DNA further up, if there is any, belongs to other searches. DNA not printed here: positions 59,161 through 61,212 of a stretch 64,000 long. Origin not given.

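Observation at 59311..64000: Three tandem paralogues of a ~10-TM protein with an outer N-terminal domain and a GAF-like C-terminus but no output domain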

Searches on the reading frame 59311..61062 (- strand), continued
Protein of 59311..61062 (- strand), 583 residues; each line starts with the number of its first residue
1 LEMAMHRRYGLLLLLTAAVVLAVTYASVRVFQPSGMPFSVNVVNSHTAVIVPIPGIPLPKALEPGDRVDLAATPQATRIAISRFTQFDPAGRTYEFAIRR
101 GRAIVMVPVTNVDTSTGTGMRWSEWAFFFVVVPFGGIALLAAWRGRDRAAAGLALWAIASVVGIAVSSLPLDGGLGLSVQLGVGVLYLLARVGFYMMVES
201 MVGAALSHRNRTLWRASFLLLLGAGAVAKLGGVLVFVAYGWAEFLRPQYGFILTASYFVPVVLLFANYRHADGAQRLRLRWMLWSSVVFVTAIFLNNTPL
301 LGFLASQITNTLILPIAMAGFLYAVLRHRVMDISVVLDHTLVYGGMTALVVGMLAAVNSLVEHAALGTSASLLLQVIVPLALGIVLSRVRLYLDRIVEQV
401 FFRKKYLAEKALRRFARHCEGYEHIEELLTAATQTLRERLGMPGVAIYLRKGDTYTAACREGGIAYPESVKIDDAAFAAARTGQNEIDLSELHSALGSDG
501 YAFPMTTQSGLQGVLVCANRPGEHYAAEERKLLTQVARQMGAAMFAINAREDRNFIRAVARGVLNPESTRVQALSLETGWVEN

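Call 30: fold_search(model_id=the predicted structure, library=pdb)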
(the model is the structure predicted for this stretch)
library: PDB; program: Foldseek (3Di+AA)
matches with E <= 10: 692; with E <= 0.001: 181
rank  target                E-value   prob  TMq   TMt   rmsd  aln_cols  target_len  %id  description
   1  3trc                  4.0e-06  1.00  0.21  0.66   5.7       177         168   18  Structure of the GAF domain from a phosphoenolpyruvate-protein phosphotransferase (ptsP) from Coxiella burnetii (released 2011-09-28)
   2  3ci6_B                4.7e-06  1.00  0.22  0.70   2.9       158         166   14  Crystal structure of the GAF domain from Acinetobacter phosphoenolpyruvate-protein phosphotransferase (released 2008-05-13)
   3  4g3v_A                8.3e-06  1.00  0.21  0.64   4.0       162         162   15  Crystal structure of A. Aeolicus nlh2 gaf domain in an inactive state (released 2013-05-29)
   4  3oov_B                1.5e-05  1.00  0.20  0.65   4.0       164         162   15  Crystal structure of a methyl-accepting chemotaxis protein, residues 122 to 287 (released 2010-09-08)
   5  3oov_A                1.5e-05  1.00  0.21  0.67   3.4       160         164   14  Crystal structure of a methyl-accepting chemotaxis protein, residues 122 to 287 (released 2010-09-08)
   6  6oap_A                1.5e-05  1.00  0.23  0.41   5.7       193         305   16  Crystal structure of a dual sensor histidine kinase in the green-light absorbing Pg state (released 2019-09-18)
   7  6ob8_A                1.6e-05  1.00  0.23  0.41   5.8       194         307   16  Crystal structure of a dual sensor histidine kinase in green light illuminated state (released 2019-09-18)
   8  5hsq                  1.7e-05  1.00  0.23  0.27   5.0       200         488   10  The surface engineered photosensory module (PAS-GAF-PHY) of the bacterial phytochrome Agp1 (AtBphP1) in the Pr form, chr (released 2016-08-03)
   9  6oei                  1.9e-05  1.00  0.24  0.51  19.8       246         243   11  Yeast Spc42 N-terminal coiled-coil fused to PDB: 3K2N (released 2019-04-24)
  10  3rfb_B                2.0e-05  1.00  0.22  0.69   3.3       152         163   19  Structure of fRMsr (released 2012-04-11)
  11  6pl0_A                2.1e-05  1.00  0.23  0.22   4.4       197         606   14  Crystal structure of the dark-adapted full-length bacteriophytochrome XccBphP from Xanthomonas campestris in the Pr st (released 2020-12-30)
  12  3e0y_A                2.1e-05  1.00  0.18  0.62   4.9       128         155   23  The crystal structure of a conserved domain from a protein of Geobacter sulfurreducens PCA (released 2008-09-30)
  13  3ci6_A                2.4e-05  1.00  0.22  0.74   3.3       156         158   14  Crystal structure of the GAF domain from Acinetobacter phosphoenolpyruvate-protein phosphotransferase (released 2008-05-13)
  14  8avx_B                2.4e-05  1.00  0.22  0.27   4.8       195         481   15  Cryo-EM structure of DrBphP in Pfr state (released 2022-12-21)
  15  6oap_B                2.7e-05  1.00  0.23  0.42   5.7       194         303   16  Crystal structure of a dual sensor histidine kinase in the green-light absorbing Pg state (released 2019-09-18)
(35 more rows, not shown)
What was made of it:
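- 59428..59859 (-): Paralogue 1 helical linker (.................) and cytoplasmic GAF domain (residues 402-545). Foldseek GAF hits at probability 1.0 (call 30).
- On GAF domain (PF01590): Foldseek hits to PtsP, Nlh2, fRMsr and phytochrome GAF domains at probability 1.0, with TM-score (target-normalised) 0.6-0.74 (call 30).
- The GAF fold is confirmed by Foldseek at probability 1.0 (call 30).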

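Call 33: find_related_loci(query=A2, collection=genome_contigs, flank=10000)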
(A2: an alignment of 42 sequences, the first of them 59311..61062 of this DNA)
Query A2 (583 aa) in genome_contigs; peptide patterns used: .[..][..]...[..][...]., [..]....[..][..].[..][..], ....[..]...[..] (x = any residue, [..] = any of these).
208 stretches matched a pattern; 68 encode a relative of the query (tblastn E <= 1e-3); 62 distinct loci.
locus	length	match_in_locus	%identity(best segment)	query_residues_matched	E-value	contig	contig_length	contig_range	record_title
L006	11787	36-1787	74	2-583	0e+0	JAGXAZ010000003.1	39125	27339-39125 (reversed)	MAG: Gammaproteobacteria bacterium isolate REEB89 contig-150_1069, whole genome shotgun sequence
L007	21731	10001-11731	77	1-583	0e+0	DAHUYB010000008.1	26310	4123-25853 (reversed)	MAG TPA_asm: Gammaproteobacteria bacterium isolate clean268 k141_931445, whole genome shotgun sequence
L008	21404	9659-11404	67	3-581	0e+0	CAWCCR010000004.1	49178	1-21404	MAG: uncultured proteobacterium isolate MFD04428.bin.2.59 genome assembly, contig: contig_123227, whole genome shotgun s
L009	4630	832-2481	69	3-552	0e+0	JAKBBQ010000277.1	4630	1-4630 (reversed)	MAG: Proteobacteria bacterium isolate ZJ4.bin41 NODE_26198_length_4630_cov_2.635798, whole genome shotgun sequence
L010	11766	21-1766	63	2-580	0e+0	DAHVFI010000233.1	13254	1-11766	MAG TPA_asm: Gammaproteobacteria bacterium isolate clean1713 k141_131733, whole genome shotgun sequence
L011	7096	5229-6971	63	3-580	0e+0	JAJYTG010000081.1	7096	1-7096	MAG: Proteobacteria bacterium isolate DX1.bin8 NODE_16023_length_7096_cov_4.284546, whole genome shotgun sequence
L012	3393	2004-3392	78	3-465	0e+0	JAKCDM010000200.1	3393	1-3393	MAG: Proteobacteria bacterium isolate ZJ1.bin68 NODE_44854_length_3393_cov_16.832823, whole genome shotgun sequence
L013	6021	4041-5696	62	3-551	0e+0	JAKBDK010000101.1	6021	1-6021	MAG: Proteobacteria bacterium isolate BP5.bin115 NODE_25724_length_6021_cov_5.273498, whole genome shotgun sequence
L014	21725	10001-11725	60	2-578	0e+0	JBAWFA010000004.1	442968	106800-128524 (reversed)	MAG: Gammaproteobacteria bacterium isolate MFD05722_ilm_asm_bin35 k127_157459, whole genome shotgun sequence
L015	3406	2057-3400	75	3-450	0e+0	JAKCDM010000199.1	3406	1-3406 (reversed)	MAG: Proteobacteria bacterium isolate ZJ1.bin68 NODE_44616_length_3406_cov_11.494968, whole genome shotgun sequence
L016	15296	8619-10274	61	2-550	0e+0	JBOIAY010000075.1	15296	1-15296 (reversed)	MAG: Gammaproteobacteria bacterium isolate TC-S_metawrap_bin.286 k127_3098799, whole genome shotgun sequence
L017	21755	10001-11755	54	2-581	0e+0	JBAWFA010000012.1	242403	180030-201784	MAG: Gammaproteobacteria bacterium isolate MFD05722_ilm_asm_bin35 k127_377696, whole genome shotgun sequence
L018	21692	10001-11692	54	2-559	0e+0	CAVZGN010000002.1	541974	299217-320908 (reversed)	MAG: uncultured proteobacterium isolate MFD03044.bin.1.30 genome assembly, contig: contig_43206, whole genome shotgun se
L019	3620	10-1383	65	122-583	0e+0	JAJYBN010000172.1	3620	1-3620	MAG: Proteobacteria bacterium isolate BP8.bin89 NODE_56956_length_3620_cov_0.879473, whole genome shotgun sequence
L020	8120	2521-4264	74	3-582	0e+0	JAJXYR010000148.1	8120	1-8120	MAG: Proteobacteria bacterium isolate BP6.bin97 NODE_17207_length_8120_cov_1.814588, whole genome shotgun sequence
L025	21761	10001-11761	51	2-577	5e-175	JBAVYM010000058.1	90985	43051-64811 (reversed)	MAG: Gammaproteobacteria bacterium isolate MFD01067_ilm_asm_bin14 k127_96579, whole genome shotgun sequence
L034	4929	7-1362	59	129-582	1e-166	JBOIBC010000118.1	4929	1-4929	MAG: Gammaproteobacteria bacterium isolate SE1508_metabat2.bin.7_sub NODE_7609_length_4929_cov_0.755519, whole genome sh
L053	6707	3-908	65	278-583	9e-121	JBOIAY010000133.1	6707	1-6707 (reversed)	MAG: Gammaproteobacteria bacterium isolate TC-S_metawrap_bin.286 k127_1651092, whole genome shotgun sequence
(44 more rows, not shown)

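Call 46: search_protein_families(library=pfam, alignment_id=A5, max_evalue=0.001)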
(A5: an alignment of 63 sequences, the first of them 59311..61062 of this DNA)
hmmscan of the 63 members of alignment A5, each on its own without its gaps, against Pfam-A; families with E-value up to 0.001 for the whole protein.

A. member 1, window:59311-61062:- (583 aa): 3 families
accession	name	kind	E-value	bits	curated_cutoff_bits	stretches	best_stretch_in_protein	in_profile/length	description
PF01590.32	GAF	-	2.8e-07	31.6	22.4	1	425-543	2-132/133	GAF domain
PF13185.12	GAF_2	-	9.8e-07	29.5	28.6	1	425-544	4-135/136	GAF domain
PF13492.12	GAF_3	-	8.1e-05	23.5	27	1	425-543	2-126/129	GAF domain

B. families by the number of members that match (of 63 scanned): 6 families
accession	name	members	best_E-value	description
PF01590.32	GAF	31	6e-09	GAF domain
PF13185.12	GAF_2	25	1.1e-07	GAF domain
PF13492.12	GAF_3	18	4e-08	GAF domain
PF17820.7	PDZ_6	3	1.1e-06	PDZ domain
PF00211.25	Guanylate_cyc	1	3.2e-17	Adenylate and Guanylate cyclase catalytic domain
PF00595.29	PDZ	1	0.00062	PDZ domain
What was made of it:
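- Among 63 distant members only GAF, PDZ and one Guanylate_cyc domain were found (call 46).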

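Call 51: search_protein_families(library=padloc, proteins=[window:59311-61062:-], max_evalue=1)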
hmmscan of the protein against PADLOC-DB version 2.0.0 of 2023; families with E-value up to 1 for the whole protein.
window:59311-61062:- (583 aa): 0 families

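Call 71: find_encoding_contigs(protein=P0068, flank=10000, max_places=2)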
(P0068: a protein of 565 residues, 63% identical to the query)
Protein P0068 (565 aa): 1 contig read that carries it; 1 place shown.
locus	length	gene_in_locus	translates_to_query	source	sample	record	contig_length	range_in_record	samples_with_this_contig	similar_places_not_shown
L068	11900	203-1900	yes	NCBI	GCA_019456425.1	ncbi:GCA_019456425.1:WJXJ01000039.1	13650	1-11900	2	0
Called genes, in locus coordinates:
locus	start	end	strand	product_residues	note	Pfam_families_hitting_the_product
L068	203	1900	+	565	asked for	PF01590:GAF (weak)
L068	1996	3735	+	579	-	PF01590:GAF (weak)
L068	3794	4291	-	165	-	PF00583:Acetyltransf_1, PF13673:Acetyltransf_10 (weak), PF13508:Acetyltransf_7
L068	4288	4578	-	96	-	PF08681:TacA1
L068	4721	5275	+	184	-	-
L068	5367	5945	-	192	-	PF00293:NUDIX (weak)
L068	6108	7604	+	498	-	PF00324:AA_permease, PF13520:AA_permease_2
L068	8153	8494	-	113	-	PF10399:UCR_Fe-S_N (weak), PF01355:HIPIP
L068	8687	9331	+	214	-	PF00596:Aldolase_II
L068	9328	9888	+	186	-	PF03079:ARD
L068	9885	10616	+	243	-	PF00702:Hydrolase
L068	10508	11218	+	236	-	PF02798:GST_N, PF13409:GST_N_2, PF13417:GST_N_3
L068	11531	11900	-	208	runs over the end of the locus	PF01502:PRA-CH, PF01503:PRA-PH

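Call 72: find_encoding_contigs(protein=P0038, flank=10000, max_places=2)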
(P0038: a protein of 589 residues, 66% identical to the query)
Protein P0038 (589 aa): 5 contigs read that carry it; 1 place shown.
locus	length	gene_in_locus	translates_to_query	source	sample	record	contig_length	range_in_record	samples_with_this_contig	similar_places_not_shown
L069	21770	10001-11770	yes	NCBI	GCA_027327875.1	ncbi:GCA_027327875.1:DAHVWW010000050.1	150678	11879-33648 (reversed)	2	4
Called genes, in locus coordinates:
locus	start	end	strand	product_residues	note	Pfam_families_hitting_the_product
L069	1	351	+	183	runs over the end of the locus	PF01713:Smr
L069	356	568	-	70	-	-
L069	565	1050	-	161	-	PF02542:YgbB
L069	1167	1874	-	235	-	PF01128:IspD, PF12804:NTP_transf_3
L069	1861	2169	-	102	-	PF04977:DivIC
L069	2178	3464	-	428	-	PF03952:Enolase_N, PF00113:Enolase_C, PF13378:MR_MLE_C (weak)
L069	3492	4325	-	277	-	PF00793:DAHP_synth_1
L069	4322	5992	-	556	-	PF06418:CTP_synth_N, PF00117:GATase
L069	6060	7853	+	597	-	PF01321:Creatinase_N, PF16189:Creatinase_N_2, PF00557:Peptidase_M24, PF16188:Peptidase_M24_C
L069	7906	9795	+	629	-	PF02518:HATPase_c, PF00204:DNA_gyraseB, PF01751:Toprim, PF00986:DNA_gyraseB_C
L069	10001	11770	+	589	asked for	PF01590:GAF (weak)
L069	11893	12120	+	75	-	PF09720:Unstab_antitox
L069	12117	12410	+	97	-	PF05016:ParE_toxin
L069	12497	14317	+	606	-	PF01590:GAF (weak)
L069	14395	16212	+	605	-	PF01590:GAF (weak)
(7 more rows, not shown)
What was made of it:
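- A toxin-antitoxin pair of the same gene sizes sits inside another array beside a gyrB/parE-type topoisomerase gene (call 72).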
